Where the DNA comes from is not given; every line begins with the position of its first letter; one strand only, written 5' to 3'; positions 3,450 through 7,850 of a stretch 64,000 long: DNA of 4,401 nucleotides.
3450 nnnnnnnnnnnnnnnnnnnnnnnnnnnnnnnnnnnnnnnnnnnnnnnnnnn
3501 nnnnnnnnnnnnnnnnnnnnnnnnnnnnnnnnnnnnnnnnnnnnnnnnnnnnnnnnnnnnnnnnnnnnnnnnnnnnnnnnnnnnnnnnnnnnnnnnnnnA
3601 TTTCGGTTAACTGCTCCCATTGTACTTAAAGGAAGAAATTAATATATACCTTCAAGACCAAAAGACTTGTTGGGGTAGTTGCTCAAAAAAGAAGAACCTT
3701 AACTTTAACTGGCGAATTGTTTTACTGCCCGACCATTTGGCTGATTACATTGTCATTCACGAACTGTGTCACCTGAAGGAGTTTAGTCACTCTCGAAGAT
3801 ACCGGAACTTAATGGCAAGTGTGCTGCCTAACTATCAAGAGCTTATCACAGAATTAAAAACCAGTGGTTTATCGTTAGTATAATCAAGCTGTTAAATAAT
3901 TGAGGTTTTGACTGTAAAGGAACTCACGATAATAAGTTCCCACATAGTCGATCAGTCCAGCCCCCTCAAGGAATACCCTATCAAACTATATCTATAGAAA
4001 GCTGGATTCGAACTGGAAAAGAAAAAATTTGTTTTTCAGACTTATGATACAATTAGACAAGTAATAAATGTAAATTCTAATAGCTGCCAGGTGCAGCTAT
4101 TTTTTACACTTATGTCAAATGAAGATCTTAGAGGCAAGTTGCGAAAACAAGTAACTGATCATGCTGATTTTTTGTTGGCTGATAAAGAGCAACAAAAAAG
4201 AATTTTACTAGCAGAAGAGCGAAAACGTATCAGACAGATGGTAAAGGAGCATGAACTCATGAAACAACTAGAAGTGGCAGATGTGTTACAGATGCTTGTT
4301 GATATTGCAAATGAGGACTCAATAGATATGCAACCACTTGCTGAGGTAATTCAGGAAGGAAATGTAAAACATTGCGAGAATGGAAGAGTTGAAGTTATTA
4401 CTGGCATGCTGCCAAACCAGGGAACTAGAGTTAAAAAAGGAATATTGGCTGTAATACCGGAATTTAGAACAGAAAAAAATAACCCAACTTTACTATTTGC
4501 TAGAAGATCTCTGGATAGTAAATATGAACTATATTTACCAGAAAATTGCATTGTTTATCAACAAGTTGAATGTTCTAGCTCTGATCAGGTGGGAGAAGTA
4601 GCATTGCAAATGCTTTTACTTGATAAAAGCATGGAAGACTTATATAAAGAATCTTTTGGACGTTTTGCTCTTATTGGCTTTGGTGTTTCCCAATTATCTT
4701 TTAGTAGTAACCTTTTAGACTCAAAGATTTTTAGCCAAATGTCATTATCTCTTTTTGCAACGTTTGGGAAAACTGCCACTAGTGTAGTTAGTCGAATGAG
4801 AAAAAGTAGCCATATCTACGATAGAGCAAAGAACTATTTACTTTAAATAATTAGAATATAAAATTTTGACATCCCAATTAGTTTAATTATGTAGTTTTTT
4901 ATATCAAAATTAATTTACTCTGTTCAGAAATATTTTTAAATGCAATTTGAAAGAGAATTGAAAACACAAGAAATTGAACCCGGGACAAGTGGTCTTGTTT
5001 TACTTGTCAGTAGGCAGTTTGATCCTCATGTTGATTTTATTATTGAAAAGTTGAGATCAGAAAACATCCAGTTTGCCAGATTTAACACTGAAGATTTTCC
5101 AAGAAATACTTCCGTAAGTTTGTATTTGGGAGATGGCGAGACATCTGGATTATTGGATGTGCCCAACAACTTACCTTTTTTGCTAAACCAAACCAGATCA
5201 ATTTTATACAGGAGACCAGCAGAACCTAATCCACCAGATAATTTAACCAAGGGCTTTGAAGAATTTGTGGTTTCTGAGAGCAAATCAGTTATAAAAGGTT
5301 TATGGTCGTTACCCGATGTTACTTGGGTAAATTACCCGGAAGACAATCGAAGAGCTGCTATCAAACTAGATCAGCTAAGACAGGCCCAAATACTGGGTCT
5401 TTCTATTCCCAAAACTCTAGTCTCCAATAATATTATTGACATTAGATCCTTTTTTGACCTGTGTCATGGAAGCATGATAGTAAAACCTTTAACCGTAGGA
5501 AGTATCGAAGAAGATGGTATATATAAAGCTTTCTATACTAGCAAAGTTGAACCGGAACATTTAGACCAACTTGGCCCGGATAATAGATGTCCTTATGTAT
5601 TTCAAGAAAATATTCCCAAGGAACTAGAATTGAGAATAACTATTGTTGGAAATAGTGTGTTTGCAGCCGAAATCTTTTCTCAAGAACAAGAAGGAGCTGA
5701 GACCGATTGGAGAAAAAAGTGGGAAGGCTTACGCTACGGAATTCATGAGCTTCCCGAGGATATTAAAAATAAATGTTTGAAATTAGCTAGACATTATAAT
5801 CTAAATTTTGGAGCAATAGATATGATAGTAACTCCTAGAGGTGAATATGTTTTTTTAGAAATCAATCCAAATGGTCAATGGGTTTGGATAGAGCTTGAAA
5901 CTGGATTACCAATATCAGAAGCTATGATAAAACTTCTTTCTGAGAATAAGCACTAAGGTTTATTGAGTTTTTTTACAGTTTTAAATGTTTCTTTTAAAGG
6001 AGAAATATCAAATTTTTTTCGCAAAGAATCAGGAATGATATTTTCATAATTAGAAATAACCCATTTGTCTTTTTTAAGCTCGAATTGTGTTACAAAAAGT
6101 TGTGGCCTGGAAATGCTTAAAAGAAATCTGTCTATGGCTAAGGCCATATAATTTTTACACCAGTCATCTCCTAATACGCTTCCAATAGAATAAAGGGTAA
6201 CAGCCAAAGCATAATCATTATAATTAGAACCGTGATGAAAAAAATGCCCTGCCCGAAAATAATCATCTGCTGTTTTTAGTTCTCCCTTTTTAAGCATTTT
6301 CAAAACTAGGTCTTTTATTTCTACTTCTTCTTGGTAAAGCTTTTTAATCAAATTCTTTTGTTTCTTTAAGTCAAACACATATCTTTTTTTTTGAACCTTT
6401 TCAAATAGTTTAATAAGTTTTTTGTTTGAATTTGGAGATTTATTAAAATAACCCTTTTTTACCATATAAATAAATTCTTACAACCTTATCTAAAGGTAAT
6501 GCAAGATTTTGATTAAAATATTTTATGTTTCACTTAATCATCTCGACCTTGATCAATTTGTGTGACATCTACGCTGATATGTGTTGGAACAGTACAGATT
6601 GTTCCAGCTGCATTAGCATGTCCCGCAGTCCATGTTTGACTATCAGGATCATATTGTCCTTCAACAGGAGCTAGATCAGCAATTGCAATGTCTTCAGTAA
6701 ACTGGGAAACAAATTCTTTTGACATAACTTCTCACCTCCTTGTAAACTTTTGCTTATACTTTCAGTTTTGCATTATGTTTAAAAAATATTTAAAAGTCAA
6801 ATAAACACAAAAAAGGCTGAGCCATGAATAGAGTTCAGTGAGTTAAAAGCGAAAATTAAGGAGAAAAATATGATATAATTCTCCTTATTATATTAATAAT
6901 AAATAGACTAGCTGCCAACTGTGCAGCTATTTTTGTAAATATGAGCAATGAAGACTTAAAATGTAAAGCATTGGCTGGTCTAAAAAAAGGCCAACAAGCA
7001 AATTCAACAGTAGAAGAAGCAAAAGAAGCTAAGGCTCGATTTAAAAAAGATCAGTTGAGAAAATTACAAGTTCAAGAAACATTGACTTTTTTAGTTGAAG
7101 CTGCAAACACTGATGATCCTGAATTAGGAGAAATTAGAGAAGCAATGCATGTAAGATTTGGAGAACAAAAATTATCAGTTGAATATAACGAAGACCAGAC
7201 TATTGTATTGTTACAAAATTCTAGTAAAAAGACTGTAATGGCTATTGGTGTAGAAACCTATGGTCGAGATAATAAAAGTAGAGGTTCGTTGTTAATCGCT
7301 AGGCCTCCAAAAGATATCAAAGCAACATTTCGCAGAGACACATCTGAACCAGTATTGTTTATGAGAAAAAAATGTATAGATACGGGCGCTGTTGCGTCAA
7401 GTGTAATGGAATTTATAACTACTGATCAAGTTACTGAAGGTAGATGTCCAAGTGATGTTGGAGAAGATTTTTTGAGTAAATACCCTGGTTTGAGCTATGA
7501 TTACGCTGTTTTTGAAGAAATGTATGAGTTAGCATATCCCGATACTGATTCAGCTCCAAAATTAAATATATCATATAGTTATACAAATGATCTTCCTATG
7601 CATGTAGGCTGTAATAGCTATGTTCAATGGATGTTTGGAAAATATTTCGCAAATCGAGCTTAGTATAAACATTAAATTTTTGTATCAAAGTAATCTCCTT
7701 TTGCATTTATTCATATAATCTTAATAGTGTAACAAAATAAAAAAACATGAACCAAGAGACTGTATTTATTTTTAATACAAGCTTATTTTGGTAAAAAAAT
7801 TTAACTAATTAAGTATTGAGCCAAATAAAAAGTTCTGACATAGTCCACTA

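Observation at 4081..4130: Conserved palindromic element plus conserved start region shared by the two MSNEDL paralogs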

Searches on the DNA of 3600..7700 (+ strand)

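Call 11: search_dna_similar(query=window:3600-7700:+, collection=phages, mode=near)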
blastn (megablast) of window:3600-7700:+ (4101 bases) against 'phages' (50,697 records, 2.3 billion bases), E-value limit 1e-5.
No match.

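Call 12: search_dna_similar(query=window:3600-7700:+, collection=plasmids, mode=near)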
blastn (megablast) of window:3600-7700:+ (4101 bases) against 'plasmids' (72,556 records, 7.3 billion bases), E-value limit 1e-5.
No match.
